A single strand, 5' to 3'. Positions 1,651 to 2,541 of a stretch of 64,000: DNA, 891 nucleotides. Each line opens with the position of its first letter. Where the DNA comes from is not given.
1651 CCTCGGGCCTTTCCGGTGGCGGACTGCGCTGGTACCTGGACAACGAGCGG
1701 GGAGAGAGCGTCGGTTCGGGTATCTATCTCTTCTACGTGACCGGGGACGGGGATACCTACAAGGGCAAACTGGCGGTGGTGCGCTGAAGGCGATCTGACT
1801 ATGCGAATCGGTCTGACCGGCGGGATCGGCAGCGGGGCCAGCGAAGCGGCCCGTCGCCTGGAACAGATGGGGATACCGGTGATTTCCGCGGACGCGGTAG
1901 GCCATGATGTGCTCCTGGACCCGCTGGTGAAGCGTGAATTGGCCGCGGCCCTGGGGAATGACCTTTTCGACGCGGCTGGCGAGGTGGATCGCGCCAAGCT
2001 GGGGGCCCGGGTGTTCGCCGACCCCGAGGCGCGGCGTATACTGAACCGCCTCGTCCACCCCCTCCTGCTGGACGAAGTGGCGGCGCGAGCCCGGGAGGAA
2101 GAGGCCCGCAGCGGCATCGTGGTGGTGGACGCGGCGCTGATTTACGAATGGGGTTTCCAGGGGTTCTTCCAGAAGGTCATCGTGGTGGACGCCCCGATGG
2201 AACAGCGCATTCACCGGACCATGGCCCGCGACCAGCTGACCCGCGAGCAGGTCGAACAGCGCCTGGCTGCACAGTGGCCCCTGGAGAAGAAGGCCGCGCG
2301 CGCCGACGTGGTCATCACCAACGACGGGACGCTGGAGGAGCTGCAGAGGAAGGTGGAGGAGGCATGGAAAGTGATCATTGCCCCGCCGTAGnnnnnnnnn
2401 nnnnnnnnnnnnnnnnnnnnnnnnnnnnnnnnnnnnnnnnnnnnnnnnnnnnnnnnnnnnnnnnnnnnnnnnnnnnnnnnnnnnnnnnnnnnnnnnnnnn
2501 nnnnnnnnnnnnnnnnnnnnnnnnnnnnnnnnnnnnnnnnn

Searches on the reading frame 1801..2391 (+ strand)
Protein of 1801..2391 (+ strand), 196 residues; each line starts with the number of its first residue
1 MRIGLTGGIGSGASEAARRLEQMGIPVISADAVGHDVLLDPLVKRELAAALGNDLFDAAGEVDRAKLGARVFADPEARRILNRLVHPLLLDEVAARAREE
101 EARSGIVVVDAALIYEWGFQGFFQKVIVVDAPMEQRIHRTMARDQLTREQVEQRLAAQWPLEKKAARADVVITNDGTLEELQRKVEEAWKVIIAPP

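Call 10: find_encoding_contigs(protein=window:1801-2388:+, flank=6000, max_places=10)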
Protein window:1801-2388:+ (196 aa): no gene with exactly this product is on record in the collection.

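Call 12: search_protein_families(library=pfam, proteins=[window:1801-2391:+], max_evalue=0.1)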
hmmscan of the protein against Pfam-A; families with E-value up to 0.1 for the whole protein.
window:1801-2391:+ (196 aa): 4 families
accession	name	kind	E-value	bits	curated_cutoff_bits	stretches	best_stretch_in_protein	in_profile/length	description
PF01121.26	CoaE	-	3.9e-46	157.4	27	1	2-179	2-179/180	Dephospho-CoA kinase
PF13238.12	AAA_18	-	7.5e-06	26.9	29.4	1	3-153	1-121/128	AAA domain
PF13189.12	Cytidylate_kin2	-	0.0043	17.7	28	0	127-155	115-143/176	Cytidylate kinase-like family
PF13207.12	AAA_17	-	0.013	16.2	27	0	81-148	49-127/136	AAA domain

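Call 14: find_homologous_proteins(query=window:1801-2388:+, max_evalue=1e-20)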
Query window:1801-2388:+ (196 aa): 3967 proteins with E <= 1e-20 among 8000 candidates; the best 120 are listed.
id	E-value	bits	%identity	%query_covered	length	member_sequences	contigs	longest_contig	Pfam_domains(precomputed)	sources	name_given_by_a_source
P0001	8.4e-119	412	100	100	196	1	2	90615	PF01121.27,PF13238.13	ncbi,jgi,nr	ncbi:MAG: dephospho-CoA kinase [Candidatus Zixiibacteriota bacterium]|nr:MAG: dephospho-CoA kinase [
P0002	5.7e-71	256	63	98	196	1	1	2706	PF01121.27,PF13238.13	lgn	-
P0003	2.3e-68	248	63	98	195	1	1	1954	PF01121.27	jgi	jgi:dephospho-CoA kinase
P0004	9.4e-67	242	58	99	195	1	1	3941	PF01121.27,PF13238.13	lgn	-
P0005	3.5e-66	241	61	96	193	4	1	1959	PF01121.27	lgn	-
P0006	8.0e-66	239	61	98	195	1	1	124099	PF01121.27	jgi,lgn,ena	-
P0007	9.9e-65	236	59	96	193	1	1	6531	PF01121.27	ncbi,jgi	-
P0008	2.5e-63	231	58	98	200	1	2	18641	PF01121.27,PF13238.13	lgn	-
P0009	3.6e-63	231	58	98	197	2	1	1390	PF01121.27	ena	-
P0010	3.8e-62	227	59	96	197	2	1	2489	PF01121.27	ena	-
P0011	7.9e-62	226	56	98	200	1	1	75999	PF01121.27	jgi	jgi:dephospho-CoA kinase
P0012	4.0e-61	224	57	98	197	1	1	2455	PF01121.27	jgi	jgi:dephospho-CoA kinase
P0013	1.0e-60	223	55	99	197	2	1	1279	PF01121.27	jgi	jgi:dephospho-CoA kinase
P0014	1.1e-60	223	60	93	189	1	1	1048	PF01121.27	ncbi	-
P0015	1.8e-60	222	58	96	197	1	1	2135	PF01121.27,PF13238.13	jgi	jgi:dephospho-CoA kinase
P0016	5.0e-60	220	55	98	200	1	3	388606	PF01121.27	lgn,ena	-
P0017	1.9e-59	219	56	99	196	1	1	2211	PF01121.27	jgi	jgi:dephospho-CoA kinase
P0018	2.0e-59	219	58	98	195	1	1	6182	PF01121.27,PF13238.13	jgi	jgi:dephospho-CoA kinase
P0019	5.1e-58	214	55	99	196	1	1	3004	PF01121.27,PF13238.13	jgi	jgi:dephospho-CoA kinase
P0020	2.6e-57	212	54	98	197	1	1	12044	PF01121.27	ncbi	-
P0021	3.8e-57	211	56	97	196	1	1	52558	PF01121.27,PF13238.13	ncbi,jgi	jgi:dephospho-CoA kinase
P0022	6.3e-57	210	53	98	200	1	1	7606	PF01121.27,PF13238.13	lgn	-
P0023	7.7e-53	197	52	100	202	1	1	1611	PF01121.27,PF13671.13,PF13238.13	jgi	jgi:dephospho-CoA kinase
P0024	2.2e-47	179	47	98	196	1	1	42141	PF01121.27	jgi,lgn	-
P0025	1.4e-46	177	48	95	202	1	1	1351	PF01121.27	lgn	-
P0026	4.2e-41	159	45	97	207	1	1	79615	PF01121.27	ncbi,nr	ncbi:MAG TPA: dephospho-CoA kinase [Terriglobia bacterium]|nr:dephospho-CoA kinase [Terriglobia bact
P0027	7.4e-41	158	44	97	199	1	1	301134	PF01121.27,PF13238.13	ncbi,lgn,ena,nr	ncbi:dephospho-CoA kinase [bacterium]|nr:MAG: dephospho-CoA kinase [bacterium]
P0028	2.0e-40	157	47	99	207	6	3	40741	PF01121.27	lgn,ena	-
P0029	3.9e-39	152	45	97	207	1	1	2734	PF01121.27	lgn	-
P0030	8.1e-39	151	46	97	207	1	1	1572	PF01121.27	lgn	-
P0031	3.7e-38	149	44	97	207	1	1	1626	PF01121.27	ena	-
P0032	3.7e-38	149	43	95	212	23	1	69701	PF01121.27,PF13238.13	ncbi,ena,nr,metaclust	ncbi:MAG: dephospho-CoA kinase [Ignavibacteria bacterium GWA2_54_16]|nr:MAG: dephospho-CoA kinase [I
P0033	8.0e-38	148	44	90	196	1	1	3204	PF01121.27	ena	-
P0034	1.2e-37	148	46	98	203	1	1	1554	PF01121.27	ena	-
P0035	1.9e-37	147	45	99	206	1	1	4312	PF01121.27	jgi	-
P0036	2.4e-37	147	44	95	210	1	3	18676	PF01121.27,PF13238.13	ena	-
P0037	2.7e-37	146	42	98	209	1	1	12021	PF01121.27,PF13238.13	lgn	-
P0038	4.2e-37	146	42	97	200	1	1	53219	PF01121.27,PF13238.13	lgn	-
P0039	4.9e-37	146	43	97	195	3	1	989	PF01121.27,PF13671.13,PF13207.13,PF13238.13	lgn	-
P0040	6.2e-37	145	46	96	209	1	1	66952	PF01121.27,PF13671.13,PF13189.13,PF13238.13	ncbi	-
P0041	6.7e-37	145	42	98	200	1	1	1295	PF01121.27,PF13238.13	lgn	-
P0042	7.0e-37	145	46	95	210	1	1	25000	PF01121.27,PF13238.13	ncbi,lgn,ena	-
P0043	2.7e-36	143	41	97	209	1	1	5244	PF01121.27,PF13238.13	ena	-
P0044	3.0e-36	143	41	98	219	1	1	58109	PF01121.27,PF13238.13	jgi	jgi:dephospho-CoA kinase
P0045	3.5e-36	143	42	98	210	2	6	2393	PF01121.27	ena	-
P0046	4.0e-36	143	45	97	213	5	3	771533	PF01121.27,PF13238.13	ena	-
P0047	4.2e-36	143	45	97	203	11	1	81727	PF01121.27,PF13238.13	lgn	-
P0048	4.8e-36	142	46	97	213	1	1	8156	PF01121.27,PF13671.13,PF13238.13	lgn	-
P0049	5.4e-36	142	46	98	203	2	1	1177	PF01121.27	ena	-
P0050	5.5e-36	142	42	94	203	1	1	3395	PF01121.27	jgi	jgi:dephospho-CoA kinase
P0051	5.6e-36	142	42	94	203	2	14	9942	PF01121.27,PF13238.13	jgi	jgi:dephospho-CoA kinase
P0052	6.4e-36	142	44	97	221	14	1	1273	PF01121.27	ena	-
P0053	6.7e-36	142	42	94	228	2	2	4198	PF01121.27,PF13238.13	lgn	-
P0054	7.9e-36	142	46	98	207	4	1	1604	PF01121.27,PF13238.13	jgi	jgi:dephospho-CoA kinase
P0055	8.3e-36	142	43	94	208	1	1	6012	PF01121.27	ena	-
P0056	9.0e-36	141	43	97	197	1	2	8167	PF01121.27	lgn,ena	-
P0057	9.3e-36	141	44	98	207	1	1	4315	PF01121.27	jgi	jgi:dephospho-CoA kinase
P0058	9.4e-36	141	42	99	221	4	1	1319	PF01121.27,PF13189.13,PF13238.13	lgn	-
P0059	1.1e-35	141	44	95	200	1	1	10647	PF01121.27,PF13671.13,PF13238.13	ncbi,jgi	jgi:dephospho-CoA kinase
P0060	1.4e-35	141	41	98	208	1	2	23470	PF01121.27,PF13238.13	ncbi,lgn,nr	ncbi:MAG: dephospho-CoA kinase [Ignavibacteriae bacterium]|nr:dephospho-CoA kinase [Ignavibacteriota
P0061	1.8e-35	140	42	95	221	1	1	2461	PF01121.27,PF13238.13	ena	-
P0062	1.9e-35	140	43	93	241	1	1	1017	PF01121.27,PF13671.13,PF13238.13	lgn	-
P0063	2.2e-35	140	43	93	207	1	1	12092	PF01121.27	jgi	jgi:dephospho-CoA kinase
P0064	2.3e-35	140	42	89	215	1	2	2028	PF01121.27,PF13238.13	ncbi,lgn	-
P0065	2.5e-35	140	46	95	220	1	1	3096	PF01121.27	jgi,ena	-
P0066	2.5e-35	140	40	98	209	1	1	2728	PF01121.27,PF13671.13,PF13207.13,PF13238.13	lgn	-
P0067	3.4e-35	140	38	98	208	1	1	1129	PF01121.27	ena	-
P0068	3.7e-35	139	42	98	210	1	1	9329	PF01121.27,PF13238.13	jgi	jgi:dephospho-CoA kinase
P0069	3.8e-35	139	45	96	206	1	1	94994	PF01121.27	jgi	jgi:dephospho-CoA kinase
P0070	3.9e-35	139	41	93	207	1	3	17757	PF01121.27,PF13238.13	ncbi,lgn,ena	-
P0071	4.4e-35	139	41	99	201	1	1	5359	PF01121.27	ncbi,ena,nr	ncbi:MAG TPA: dephospho-CoA kinase [Candidatus Binataceae bacterium]|nr:dephospho-CoA kinase [Candid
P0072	4.4e-35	139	46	93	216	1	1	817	PF01121.27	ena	-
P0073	4.7e-35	139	42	98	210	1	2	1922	PF01121.27,PF13238.13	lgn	-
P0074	4.8e-35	139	42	97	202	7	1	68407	PF01121.27,PF13238.13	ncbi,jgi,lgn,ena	-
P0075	4.8e-35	139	45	93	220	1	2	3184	PF01121.27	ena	-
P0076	5.1e-35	139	46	93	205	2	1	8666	PF01121.27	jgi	jgi:dephospho-CoA kinase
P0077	6.1e-35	139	44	96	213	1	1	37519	PF01121.27,PF13189.13,PF13238.13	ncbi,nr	ncbi:MAG: dephospho-CoA kinase [Calditrichaeota bacterium]|nr:dephospho-CoA kinase [Calditrichota ba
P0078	6.4e-35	139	41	96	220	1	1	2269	PF01121.27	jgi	jgi:dephospho-CoA kinase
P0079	6.8e-35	139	42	95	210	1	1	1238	PF01121.27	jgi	jgi:dephospho-CoA kinase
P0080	7.4e-35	138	44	96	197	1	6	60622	PF01121.27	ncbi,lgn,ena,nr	ncbi:MAG: dephospho-CoA kinase [Dehalococcoidales bacterium]|nr:dephospho-CoA kinase [Dehalococcoida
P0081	7.5e-35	138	46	93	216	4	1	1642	PF01121.27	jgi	jgi:dephospho-CoA kinase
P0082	7.8e-35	138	45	96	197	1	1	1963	PF01121.27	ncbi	-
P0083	9.8e-35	138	44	96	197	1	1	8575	PF01121.27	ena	-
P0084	1.0e-34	138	41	98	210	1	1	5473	PF01121.27,PF13238.13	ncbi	-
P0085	1.1e-34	138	45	94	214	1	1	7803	PF01121.27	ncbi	-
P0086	1.1e-34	138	41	98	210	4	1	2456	PF01121.27,PF13238.13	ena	-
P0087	1.2e-34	138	44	94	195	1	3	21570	PF01121.27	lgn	-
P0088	1.3e-34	138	40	98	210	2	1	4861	PF01121.27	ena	-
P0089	1.4e-34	138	46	93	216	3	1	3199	PF01121.27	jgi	jgi:dephospho-CoA kinase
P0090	1.4e-34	138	45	96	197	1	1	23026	PF01121.27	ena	-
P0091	1.4e-34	138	43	97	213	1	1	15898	PF01121.27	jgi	jgi:dephospho-CoA kinase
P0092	1.5e-34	137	42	99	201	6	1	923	PF01121.27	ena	-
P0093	1.5e-34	137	44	98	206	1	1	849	PF01121.27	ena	-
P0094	1.7e-34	137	45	96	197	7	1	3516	PF01121.27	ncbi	-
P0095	1.8e-34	137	45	95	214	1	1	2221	PF01121.27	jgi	-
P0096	1.8e-34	137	44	96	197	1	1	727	PF01121.27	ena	-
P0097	1.8e-34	137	44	96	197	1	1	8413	PF01121.27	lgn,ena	-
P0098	2.5e-34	137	43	96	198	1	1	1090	PF01121.27,PF13671.13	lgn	-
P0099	2.7e-34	137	44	96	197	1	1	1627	PF01121.27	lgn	-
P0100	2.8e-34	137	41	97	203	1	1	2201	PF01121.27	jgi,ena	-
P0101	2.8e-34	137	39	97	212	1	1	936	PF01121.27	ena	-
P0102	3.5e-34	136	46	98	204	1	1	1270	PF01121.27,PF13238.13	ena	-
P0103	3.5e-34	136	41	98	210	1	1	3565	PF01121.27,PF13238.13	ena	-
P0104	3.5e-34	136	43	95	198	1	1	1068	PF01121.27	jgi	jgi:dephospho-CoA kinase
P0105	3.7e-34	136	41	95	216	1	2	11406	PF01121.27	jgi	-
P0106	4.0e-34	136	41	95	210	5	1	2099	PF01121.27,PF13238.13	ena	-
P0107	4.1e-34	136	44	96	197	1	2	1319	PF01121.27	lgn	-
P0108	4.2e-34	136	45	88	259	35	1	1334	PF01121.27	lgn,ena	-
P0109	4.3e-34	136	44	96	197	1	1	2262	PF01121.27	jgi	jgi:dephospho-CoA kinase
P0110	4.6e-34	136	44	97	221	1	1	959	PF01121.27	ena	-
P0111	5.0e-34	136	38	94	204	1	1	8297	PF01121.27,PF13238.13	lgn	-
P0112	6.1e-34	135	41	95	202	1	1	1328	PF01121.27,PF13207.13,PF13238.13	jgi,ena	-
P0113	6.2e-34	135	40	95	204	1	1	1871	PF01121.27,PF13238.13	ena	-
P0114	6.6e-34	135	41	93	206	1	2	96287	PF01121.27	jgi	jgi:dephospho-CoA kinase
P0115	6.9e-34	135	45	97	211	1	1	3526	PF01121.27,PF13238.13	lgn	-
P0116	8.1e-34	135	43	96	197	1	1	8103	PF01121.27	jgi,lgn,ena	-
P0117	8.4e-34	135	41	98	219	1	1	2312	PF01121.27,PF13238.13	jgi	jgi:dephospho-CoA kinase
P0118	8.5e-34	135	40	94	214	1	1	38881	PF01121.27,PF13238.13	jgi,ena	-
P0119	9.1e-34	135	44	95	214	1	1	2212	PF01121.27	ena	-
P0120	9.8e-34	135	44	96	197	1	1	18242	PF01121.27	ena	-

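Call 16: find_encoding_contigs(protein=P0001, flank=8000, max_places=6)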
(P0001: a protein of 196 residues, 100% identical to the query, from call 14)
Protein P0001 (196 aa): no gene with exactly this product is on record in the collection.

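Call 17: find_encoding_contigs(protein=P0006, flank=8000, max_places=4)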
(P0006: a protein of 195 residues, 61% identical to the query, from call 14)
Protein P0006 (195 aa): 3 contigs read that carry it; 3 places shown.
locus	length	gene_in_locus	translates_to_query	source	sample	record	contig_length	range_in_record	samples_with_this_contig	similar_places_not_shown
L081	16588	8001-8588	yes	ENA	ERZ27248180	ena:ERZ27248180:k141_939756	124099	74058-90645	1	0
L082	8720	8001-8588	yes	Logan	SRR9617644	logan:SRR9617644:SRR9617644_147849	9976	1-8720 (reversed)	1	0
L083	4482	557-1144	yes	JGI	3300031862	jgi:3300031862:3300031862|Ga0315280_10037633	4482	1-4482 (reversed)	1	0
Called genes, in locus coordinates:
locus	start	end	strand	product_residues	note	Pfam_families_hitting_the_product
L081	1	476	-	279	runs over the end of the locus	PF01135:PCMT, PF13489:Methyltransf_23, PF06325:PrmA (weak), PF01209:Ubie_methyltran, PF13847:Methyltransf_31, PF08241:Methyltransf_11, PF08242:Methyltransf_12, PF13649:Methyltransf_25, +1 more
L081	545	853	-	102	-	PF12840:HTH_20, PF13412:HTH_24 (weak), PF01022:HTH_5, PF21476:PF0610-like_N (weak), PF12802:MarR_2 (weak)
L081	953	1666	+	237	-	PF00156:Pribosyltran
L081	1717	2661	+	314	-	PF00515:TPR_1 (faint), PF13174:TPR_6 (faint), PF13176:TPR_7 (faint), PF13181:TPR_8 (faint), PF13428:TPR_14 (weak), PF13424:TPR_12 (weak), PF07719:TPR_2 (weak), PF13428:TPR_14 (weak), +3 more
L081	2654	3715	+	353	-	PF01321:Creatinase_N, PF00557:Peptidase_M24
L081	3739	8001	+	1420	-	PF00082:Peptidase_S8, PF13517:FG-GAP_3 (weak)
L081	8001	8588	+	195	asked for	PF01121:CoaE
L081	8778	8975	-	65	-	-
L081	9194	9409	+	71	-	-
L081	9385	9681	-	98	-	PF03840:SecG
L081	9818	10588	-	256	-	PF00121:TIM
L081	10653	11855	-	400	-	PF00162:PGK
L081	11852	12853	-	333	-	PF00044:Gp_dh_N, PF02800:Gp_dh_C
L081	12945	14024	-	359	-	PF01116:F_bP_aldolase, PF08013:GatZ_KbaZ-like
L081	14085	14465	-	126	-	PF01850:PIN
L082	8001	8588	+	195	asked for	PF01121:CoaE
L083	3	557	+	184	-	?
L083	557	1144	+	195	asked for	PF01121:CoaE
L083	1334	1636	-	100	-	-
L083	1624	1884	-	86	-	-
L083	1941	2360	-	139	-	PF03840:SecG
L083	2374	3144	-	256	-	PF00121:TIM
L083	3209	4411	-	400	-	PF00162:PGK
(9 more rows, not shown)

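Call 21: find_encoding_contigs(protein=P0002, flank=8000, max_places=3)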
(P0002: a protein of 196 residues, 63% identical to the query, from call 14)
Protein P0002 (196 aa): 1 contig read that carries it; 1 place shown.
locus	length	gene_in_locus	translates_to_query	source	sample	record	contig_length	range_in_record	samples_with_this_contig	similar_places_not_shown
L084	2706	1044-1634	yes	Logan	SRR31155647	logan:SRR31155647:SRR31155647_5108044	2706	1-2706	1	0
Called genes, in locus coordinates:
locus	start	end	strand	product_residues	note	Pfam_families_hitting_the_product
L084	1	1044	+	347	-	?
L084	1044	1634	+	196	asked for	PF01121:CoaE, PF13238:AAA_18 (weak)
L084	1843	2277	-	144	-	PF03840:SecG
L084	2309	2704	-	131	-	?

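Call 22: find_encoding_contigs(protein=P0008, flank=8000, max_places=3)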
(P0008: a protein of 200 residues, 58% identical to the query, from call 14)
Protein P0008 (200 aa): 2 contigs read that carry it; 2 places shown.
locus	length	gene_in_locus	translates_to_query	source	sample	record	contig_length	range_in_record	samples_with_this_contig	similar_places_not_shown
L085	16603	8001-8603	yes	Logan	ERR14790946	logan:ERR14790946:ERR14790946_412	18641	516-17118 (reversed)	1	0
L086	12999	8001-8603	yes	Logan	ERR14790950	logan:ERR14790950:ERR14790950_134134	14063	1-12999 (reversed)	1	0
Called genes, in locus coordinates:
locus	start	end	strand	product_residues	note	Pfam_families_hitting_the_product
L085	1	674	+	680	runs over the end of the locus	PF03169:OPT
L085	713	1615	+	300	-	PF01545:Cation_efflux, PF16916:ZT_dimer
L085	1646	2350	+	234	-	PF00156:Pribosyltran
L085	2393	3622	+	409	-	PF00515:TPR_1 (faint), PF07719:TPR_2 (faint), PF13174:TPR_6 (faint), PF13176:TPR_7 (faint), PF13181:TPR_8 (faint), PF13424:TPR_12 (faint), PF13428:TPR_14 (faint), PF13432:TPR_16 (faint), +1 more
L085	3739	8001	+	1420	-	PF00082:Peptidase_S8, PF13517:FG-GAP_3 (faint)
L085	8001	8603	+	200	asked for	PF01121:CoaE, PF13238:AAA_18 (faint)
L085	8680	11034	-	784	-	PF01315:Ald_Xan_dh_C, PF02738:MoCoBD_1, PF20256:MoCoBD_2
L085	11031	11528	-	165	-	PF00111:Fer2 (weak), PF01799:Fer2_2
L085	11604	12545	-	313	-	PF00941:FAD_binding_5, PF03450:CO_deh_flav_C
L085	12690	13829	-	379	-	PF02771:Acyl-CoA_dh_N, PF02770:Acyl-CoA_dh_M, PF00441:Acyl-CoA_dh_1, PF08028:Acyl-CoA_dh_2, PF21343:ACAD9-ACADV_C (weak), PF21263:Acyl-CoA-dh_C (weak)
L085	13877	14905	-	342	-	PF08240:ADH_N, PF16912:Glu_dehyd_C (weak), PF01262:AlaDh_PNT_C, PF00107:ADH_zinc_N, PF13602:ADH_zinc_N_2 (weak)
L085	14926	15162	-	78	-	-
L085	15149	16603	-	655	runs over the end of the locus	?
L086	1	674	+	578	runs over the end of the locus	?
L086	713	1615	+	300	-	PF01545:Cation_efflux, PF16916:ZT_dimer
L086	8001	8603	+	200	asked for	PF01121:CoaE, PF13238:AAA_18 (faint)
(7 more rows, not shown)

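Call 23: find_encoding_contigs(protein=P0011, flank=8000, max_places=3)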
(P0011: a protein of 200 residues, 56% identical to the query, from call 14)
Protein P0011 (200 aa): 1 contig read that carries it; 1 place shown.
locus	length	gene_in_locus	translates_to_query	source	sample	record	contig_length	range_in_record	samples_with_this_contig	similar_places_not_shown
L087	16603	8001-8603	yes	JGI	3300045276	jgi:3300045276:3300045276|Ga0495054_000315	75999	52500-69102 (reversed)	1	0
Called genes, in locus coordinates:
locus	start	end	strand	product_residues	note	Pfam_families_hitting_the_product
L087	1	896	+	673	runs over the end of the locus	PF03169:OPT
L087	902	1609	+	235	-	PF00156:Pribosyltran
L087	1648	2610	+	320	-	PF13432:TPR_16 (faint), PF00515:TPR_1 (faint), PF13176:TPR_7 (faint), PF13181:TPR_8 (faint), PF13424:TPR_12 (faint), PF13428:TPR_14 (faint), PF14559:TPR_19 (faint), PF07719:TPR_2 (weak), +1 more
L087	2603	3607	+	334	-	PF01321:Creatinase_N, PF00557:Peptidase_M24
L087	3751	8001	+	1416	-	PF00082:Peptidase_S8, PF13517:FG-GAP_3 (weak)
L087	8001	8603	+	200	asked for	PF01121:CoaE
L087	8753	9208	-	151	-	PF03840:SecG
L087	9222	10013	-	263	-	PF00121:TIM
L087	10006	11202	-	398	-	PF00162:PGK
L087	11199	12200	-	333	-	PF00044:Gp_dh_N, PF02800:Gp_dh_C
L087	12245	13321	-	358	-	PF01116:F_bP_aldolase, PF08013:GatZ_KbaZ-like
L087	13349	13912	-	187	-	PF22769:DCD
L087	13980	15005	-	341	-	PF00365:PFK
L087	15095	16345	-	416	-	PF13527:Acetyltransf_9, PF00583:Acetyltransf_1, PF13508:Acetyltransf_7, PF17668:Acetyltransf_17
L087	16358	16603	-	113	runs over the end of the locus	-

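Call 72: list_cluster_members(proteins=[P0121, P0001, P0128])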
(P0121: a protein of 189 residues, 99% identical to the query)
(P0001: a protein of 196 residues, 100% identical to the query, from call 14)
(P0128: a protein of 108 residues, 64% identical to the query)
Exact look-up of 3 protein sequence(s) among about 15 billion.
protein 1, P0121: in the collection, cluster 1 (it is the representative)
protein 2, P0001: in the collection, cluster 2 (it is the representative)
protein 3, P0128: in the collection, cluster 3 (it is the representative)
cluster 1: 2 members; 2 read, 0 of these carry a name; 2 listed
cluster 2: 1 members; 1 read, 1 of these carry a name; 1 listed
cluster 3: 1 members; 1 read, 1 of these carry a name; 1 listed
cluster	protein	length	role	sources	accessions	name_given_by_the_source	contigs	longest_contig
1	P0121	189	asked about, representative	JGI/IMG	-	-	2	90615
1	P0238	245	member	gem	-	-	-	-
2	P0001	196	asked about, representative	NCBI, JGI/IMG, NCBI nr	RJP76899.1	MAG: dephospho-CoA kinase [Candidatus Zixiibacteriota bacterium] | MAG: dephospho-CoA kinase [candidate division Zixibacteria bacterium]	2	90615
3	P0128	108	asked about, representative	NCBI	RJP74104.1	MAG: T9SS C-terminal target domain-containing protein, partial [Candidatus ...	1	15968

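Call 77: search_protein_families(library=pfam, proteins=[L083:1334-1636:-, L083:1624-1884:-], max_evalue=0.01)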
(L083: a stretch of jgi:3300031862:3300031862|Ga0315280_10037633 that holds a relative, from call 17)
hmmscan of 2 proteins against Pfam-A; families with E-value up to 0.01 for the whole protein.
L083:1334-1636:- (100 aa): 0 families

L083:1624-1884:- (86 aa): 1 family
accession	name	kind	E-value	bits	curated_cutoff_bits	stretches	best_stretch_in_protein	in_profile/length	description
PF04365.19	BrnT_toxin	-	0.00069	20.3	34.5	1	23-82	9-69/77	Ribonuclease toxin, BrnT, of type II toxin-antitoxin system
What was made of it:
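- The neighbourhood varies in the clade: a relative has an insert with a weak BrnT-like match on the tRNA's 5' side, and another has a synteny break after coaE (calls 17, 22, 77).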

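Call 78: find_encoding_contigs(protein=P0016, flank=3000, max_places=1)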
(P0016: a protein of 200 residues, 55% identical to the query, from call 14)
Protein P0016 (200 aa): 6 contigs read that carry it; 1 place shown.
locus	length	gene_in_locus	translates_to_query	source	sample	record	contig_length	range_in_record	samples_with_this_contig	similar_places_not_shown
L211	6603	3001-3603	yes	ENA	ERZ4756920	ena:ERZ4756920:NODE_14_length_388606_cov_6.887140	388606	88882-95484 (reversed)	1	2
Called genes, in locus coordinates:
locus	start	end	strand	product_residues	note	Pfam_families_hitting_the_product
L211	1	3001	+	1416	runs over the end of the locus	PF00082:Peptidase_S8, PF13517:FG-GAP_3 (weak)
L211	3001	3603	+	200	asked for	PF01121:CoaE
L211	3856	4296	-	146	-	PF03840:SecG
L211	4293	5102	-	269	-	PF00121:TIM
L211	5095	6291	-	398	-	PF00162:PGK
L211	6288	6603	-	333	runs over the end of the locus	PF00044:Gp_dh_N, PF02800:Gp_dh_C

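Call 79: find_encoding_contigs(protein=P0021, flank=3000, max_places=1)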
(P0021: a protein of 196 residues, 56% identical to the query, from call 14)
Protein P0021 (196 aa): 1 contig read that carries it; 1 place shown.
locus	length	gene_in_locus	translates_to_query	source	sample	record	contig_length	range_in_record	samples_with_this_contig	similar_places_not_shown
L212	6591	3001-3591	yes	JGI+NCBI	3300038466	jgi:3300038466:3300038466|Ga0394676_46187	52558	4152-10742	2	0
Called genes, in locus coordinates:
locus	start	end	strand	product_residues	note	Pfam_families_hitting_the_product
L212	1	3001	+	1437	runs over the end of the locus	PF00082:Peptidase_S8, PF13517:FG-GAP_3 (weak)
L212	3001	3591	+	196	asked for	PF01121:CoaE, PF13238:AAA_18 (faint)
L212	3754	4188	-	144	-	PF03840:SecG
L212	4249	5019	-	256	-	PF00121:TIM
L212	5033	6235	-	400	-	PF00162:PGK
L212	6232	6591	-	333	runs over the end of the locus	PF00044:Gp_dh_N, PF02800:Gp_dh_C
